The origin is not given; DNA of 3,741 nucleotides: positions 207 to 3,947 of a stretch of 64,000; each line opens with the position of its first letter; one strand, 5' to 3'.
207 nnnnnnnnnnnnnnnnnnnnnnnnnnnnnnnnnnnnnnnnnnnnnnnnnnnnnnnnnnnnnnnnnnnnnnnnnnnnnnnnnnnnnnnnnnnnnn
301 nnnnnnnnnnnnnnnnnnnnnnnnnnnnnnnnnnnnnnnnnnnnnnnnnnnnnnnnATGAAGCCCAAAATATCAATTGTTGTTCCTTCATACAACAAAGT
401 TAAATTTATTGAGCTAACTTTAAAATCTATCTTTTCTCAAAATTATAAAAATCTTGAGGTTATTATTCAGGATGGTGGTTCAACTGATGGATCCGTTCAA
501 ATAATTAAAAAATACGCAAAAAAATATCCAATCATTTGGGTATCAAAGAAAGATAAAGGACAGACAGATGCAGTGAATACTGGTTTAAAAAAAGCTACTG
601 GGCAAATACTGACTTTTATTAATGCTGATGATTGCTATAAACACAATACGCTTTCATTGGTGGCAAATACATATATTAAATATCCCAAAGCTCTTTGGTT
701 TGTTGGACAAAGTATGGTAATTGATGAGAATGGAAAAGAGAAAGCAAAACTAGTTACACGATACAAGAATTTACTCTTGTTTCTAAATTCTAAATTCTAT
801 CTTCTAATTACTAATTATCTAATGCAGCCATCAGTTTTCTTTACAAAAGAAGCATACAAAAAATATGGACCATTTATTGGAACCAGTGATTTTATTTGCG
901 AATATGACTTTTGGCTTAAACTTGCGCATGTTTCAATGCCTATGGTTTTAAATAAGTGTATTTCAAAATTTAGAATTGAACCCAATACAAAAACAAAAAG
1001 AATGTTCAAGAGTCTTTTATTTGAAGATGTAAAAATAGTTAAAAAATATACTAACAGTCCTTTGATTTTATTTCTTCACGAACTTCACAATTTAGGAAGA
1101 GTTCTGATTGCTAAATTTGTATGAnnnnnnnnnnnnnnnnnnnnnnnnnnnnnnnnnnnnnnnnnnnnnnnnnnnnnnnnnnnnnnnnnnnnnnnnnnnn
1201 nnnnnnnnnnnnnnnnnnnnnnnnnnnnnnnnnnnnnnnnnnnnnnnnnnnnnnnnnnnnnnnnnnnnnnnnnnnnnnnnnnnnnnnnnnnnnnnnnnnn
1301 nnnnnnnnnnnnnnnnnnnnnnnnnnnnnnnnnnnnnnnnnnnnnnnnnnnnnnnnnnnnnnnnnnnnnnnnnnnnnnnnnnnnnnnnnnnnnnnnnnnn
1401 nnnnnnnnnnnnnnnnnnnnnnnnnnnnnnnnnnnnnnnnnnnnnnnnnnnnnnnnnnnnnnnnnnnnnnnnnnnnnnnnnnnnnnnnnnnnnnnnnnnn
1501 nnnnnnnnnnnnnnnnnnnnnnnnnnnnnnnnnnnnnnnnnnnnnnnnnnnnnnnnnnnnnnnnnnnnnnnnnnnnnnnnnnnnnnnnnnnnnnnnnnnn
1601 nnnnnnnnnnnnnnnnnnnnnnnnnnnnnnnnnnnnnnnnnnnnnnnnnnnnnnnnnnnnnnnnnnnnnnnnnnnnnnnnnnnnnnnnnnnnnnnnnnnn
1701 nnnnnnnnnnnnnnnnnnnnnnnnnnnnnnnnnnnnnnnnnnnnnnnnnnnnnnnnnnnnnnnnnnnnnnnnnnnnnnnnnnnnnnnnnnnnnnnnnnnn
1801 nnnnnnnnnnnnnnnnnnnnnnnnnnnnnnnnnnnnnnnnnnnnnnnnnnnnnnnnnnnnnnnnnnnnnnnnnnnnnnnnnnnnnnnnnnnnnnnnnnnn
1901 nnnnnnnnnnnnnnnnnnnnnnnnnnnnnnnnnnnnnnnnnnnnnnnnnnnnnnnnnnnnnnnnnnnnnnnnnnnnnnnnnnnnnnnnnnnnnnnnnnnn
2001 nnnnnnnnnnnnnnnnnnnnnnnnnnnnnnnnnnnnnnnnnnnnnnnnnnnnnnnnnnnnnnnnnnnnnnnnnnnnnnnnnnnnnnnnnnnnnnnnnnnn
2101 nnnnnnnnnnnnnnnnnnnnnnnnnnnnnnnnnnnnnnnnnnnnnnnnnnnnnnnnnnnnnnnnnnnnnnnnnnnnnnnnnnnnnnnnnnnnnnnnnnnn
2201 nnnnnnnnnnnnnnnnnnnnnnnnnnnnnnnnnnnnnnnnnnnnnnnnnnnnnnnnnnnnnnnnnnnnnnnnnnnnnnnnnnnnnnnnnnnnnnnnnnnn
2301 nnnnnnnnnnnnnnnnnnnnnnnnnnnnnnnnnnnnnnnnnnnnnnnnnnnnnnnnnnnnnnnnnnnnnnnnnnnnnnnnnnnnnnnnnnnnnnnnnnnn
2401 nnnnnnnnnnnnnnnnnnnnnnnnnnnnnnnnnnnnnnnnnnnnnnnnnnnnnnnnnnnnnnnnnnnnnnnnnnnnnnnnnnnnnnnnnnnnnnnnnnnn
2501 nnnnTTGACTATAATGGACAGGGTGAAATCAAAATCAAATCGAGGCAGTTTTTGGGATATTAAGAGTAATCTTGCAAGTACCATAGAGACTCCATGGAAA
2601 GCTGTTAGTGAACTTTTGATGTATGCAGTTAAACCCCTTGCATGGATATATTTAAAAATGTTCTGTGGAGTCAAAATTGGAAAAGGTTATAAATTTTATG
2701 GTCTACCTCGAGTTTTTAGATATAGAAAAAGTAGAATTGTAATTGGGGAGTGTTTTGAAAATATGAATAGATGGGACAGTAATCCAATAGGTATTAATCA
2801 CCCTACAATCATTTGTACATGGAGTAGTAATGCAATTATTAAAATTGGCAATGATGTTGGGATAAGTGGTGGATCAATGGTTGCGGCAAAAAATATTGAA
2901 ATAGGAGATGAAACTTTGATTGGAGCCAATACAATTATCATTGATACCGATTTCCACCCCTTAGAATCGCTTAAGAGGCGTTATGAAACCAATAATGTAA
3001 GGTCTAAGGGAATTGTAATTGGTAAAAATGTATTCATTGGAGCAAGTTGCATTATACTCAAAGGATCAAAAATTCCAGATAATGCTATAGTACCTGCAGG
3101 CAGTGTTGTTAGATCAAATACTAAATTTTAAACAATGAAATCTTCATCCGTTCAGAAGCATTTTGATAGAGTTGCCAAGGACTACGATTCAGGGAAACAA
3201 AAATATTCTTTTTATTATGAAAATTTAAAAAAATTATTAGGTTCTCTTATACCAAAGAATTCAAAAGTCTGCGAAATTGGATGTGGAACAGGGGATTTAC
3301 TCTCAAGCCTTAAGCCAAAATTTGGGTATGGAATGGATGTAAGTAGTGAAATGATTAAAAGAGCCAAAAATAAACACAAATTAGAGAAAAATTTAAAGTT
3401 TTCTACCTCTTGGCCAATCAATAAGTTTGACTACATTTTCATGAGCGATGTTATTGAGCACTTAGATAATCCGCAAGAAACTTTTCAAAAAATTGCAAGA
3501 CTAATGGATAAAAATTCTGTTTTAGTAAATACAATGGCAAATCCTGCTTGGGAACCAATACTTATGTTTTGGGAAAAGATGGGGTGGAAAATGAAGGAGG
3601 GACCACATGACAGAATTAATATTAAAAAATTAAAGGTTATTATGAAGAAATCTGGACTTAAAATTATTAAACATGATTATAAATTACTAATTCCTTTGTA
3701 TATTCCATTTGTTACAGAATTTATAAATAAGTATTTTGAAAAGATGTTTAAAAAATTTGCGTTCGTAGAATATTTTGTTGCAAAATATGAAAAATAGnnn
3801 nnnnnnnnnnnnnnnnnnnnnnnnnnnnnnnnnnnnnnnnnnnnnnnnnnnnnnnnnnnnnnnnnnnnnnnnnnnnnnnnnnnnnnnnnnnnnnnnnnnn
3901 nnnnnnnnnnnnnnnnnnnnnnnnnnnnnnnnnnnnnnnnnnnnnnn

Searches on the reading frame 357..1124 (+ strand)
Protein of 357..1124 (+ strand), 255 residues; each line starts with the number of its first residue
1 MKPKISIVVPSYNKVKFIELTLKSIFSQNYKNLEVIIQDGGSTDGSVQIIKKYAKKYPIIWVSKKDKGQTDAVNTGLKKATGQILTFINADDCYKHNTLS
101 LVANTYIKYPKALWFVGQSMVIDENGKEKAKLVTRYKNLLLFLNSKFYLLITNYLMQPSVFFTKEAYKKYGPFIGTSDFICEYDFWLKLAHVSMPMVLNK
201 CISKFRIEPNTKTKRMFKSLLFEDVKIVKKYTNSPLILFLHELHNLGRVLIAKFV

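Call 27: search_protein_families(library=pfam, proteins=[window:357-1124:+], max_evalue=0.001)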
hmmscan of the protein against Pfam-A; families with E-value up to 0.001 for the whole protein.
window:357-1124:+ (255 aa): 3 families
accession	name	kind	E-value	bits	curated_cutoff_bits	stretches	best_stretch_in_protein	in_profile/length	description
PF00535.33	Glycos_transf_2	-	4.4e-29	102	23.3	1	6-167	1-164/168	Glycosyl transferase family 2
PF10111.15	Glyco_tranf_2_2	-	1.4e-07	31.8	27.3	1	6-99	1-99/276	Glycosyltransferase like family 2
PF13641.12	Glyco_tranf_2_3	-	1.7e-07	31.9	27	1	3-106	1-111/230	Glycosyltransferase like family 2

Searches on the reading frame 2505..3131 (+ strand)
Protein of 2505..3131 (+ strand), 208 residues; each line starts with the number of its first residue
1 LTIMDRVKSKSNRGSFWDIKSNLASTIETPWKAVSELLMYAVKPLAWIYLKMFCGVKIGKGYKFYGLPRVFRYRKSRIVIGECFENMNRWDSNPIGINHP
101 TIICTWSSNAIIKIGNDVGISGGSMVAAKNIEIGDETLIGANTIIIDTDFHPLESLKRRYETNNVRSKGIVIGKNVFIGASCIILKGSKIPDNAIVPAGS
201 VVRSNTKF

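Call 27: search_protein_families(library=pfam, proteins=[window:2505-3131:+], max_evalue=0.001)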
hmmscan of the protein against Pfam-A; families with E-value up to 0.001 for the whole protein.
window:2505-3131:+ (208 aa): 2 families
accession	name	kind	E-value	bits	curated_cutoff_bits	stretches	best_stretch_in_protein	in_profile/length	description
PF00132.30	Hexapep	-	2.9e-08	33.5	27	1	169-203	1-35/36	Bacterial transferase hexapeptide (six repeats)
PF14602.12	Hexapep_2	-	1.7e-06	28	27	1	170-202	2-32/34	Hexapeptide repeat of succinyl-transferase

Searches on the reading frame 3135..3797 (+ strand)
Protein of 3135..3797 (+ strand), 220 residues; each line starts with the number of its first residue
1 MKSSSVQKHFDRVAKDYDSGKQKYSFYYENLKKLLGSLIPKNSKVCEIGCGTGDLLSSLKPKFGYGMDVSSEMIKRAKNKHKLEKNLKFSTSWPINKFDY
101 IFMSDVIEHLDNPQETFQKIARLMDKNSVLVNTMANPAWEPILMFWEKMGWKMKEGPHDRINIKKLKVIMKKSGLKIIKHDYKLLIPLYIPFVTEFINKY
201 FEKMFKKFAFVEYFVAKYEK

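Call 27: search_protein_families(library=pfam, proteins=[window:3135-3797:+], max_evalue=0.001)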
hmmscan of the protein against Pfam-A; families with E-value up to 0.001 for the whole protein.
window:3135-3797:+ (220 aa): 7 families
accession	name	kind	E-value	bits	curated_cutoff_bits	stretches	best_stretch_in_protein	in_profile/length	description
PF13489.12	Methyltransf_23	-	5.3e-20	72.2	27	1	27-179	9-163/164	Methyltransferase domain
PF08242.18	Methyltransf_12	-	3.9e-14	53.6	30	1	47-129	2-97/98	Methyltransferase domain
PF13847.12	Methyltransf_31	-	2.4e-13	50.4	27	1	41-136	3-113/145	Methyltransferase domain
PF08241.18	Methyltransf_11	-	5.3e-13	49.9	21.2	1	47-131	2-94/95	Methyltransferase domain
PF13649.12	Methyltransf_25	-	2.2e-11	44.7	27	1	45-125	1-94/97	Methyltransferase domain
PF07021.18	MetW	-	1.6e-08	34.8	21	1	35-129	7-107/193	Methionine biosynthesis protein MetW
PF01209.24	Ubie_methyltran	-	0.00042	20.2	20.1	0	2-84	5-95/233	ubiE/COQ5 methyltransferase family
